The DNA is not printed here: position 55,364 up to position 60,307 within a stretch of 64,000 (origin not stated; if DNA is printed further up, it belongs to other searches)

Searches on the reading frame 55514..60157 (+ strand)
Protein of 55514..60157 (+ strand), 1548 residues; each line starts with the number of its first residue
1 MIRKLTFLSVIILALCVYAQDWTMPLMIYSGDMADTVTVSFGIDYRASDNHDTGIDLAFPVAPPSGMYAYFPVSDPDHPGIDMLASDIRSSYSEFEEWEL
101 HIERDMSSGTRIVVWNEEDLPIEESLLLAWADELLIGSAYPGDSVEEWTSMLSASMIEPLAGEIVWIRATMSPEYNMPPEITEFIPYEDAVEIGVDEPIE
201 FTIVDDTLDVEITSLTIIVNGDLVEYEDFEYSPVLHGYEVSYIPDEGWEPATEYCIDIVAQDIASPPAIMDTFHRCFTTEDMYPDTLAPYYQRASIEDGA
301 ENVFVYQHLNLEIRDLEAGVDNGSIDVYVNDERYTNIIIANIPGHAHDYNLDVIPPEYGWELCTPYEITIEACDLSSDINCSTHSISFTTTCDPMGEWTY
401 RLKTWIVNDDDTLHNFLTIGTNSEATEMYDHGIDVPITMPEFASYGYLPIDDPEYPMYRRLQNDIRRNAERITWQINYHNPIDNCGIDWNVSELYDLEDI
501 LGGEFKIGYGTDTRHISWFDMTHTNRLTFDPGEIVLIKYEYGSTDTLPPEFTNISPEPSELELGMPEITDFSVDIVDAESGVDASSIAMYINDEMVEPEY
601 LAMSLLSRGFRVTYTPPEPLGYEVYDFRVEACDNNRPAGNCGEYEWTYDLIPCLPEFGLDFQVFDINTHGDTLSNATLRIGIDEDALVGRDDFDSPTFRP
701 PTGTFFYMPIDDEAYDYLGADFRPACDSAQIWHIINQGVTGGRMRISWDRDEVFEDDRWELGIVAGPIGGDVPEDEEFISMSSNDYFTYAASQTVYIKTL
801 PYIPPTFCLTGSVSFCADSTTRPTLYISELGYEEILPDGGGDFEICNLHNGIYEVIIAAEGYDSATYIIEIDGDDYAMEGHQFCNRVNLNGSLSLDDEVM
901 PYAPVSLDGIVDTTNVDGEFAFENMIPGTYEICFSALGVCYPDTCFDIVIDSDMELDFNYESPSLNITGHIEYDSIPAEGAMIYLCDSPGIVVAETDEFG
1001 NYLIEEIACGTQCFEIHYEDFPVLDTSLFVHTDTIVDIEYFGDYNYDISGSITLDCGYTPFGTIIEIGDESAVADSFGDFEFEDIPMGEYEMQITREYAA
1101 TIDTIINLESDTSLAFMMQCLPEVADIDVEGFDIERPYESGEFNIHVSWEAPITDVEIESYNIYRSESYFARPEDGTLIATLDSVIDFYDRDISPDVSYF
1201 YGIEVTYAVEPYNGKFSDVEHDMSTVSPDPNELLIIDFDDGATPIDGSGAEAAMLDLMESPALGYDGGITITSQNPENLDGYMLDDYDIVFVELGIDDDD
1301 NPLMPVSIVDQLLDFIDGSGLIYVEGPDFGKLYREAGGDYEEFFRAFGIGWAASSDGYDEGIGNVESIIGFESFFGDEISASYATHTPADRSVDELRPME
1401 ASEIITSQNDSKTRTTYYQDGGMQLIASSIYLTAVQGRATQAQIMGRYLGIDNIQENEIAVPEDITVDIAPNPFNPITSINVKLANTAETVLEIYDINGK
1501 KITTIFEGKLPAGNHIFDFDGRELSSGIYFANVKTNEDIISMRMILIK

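Call 5: search_protein_families(library=pfam, proteins=[window:55514-60157:+], max_evalue=1)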
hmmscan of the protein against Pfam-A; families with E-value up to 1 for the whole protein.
window:55514-60157:+ (1548 aa): 9 families
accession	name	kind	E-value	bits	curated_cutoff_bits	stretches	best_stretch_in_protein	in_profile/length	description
PF13620.12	CarboxypepD_reg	-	1.3e-13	51.5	32.3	3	896-939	10-59/82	Carboxypeptidase regulatory-like domain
PF13715.12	CarbopepD_reg_2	-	1.7e-09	38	32.2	1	900-962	14-76/88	CarboxypepD_reg-like domain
PF18962.6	Por_Secre_tail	-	1.3e-08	35.5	27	1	1471-1541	3-70/75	Secretion system C-terminal sorting domain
PF17210.9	SdrD_B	-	1.2e-05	25.9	29.7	1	912-954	42-87/112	SdrD B-like domain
PF13860.13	FlgD_ig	-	3.6e-05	24.1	27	1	1479-1535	13-75/79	FlgD Ig-like domain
PF09430.16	EMC7_beta-sandw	-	0.00037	21.1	26.6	0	912-949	23-60/122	ER membrane protein complex subunit 7, beta-sandwich domain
PF17802.7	SpaA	-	0.013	16.1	23.1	0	913-932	37-56/91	Prealbumin-like fold domain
PF14686.12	fn3_3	-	0.02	15.1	24.4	0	914-932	31-49/75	Polysaccharide lyase family 4, domain II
PF08308.17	PEGA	-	0.15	12.4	20.8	0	845-875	29-59/71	PEGA domain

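Call 6: search_protein_families(library=ncbifam, proteins=[window:55514-60157:+], max_evalue=1)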
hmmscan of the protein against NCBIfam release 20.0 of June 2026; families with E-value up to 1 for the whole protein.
window:55514-60157:+ (1548 aa): 4 families
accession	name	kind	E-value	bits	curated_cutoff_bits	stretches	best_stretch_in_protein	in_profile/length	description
TIGR04183.1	Por_Secre_tail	domain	1.4e-09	37.8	23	1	1469-1545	1-70/72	T9SS type A sorting domain-containing protein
NF038113.1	T9SSA_dep_M36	equivalog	1.7e-06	26.5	885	1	1464-1545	791-867/869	T9SS-dependent M36 family metallopeptidase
NF052323.1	T9SSA_dep_M6i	equivalog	0.003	15.6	600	1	1470-1538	961-1029/1043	T9SS-dependent M6-like inactivated metalloprotease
NF005176.1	PRK06655.1-1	equivalog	0.097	12.6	230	1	1486-1526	95-140/197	flagellar hook assembly protein FlgD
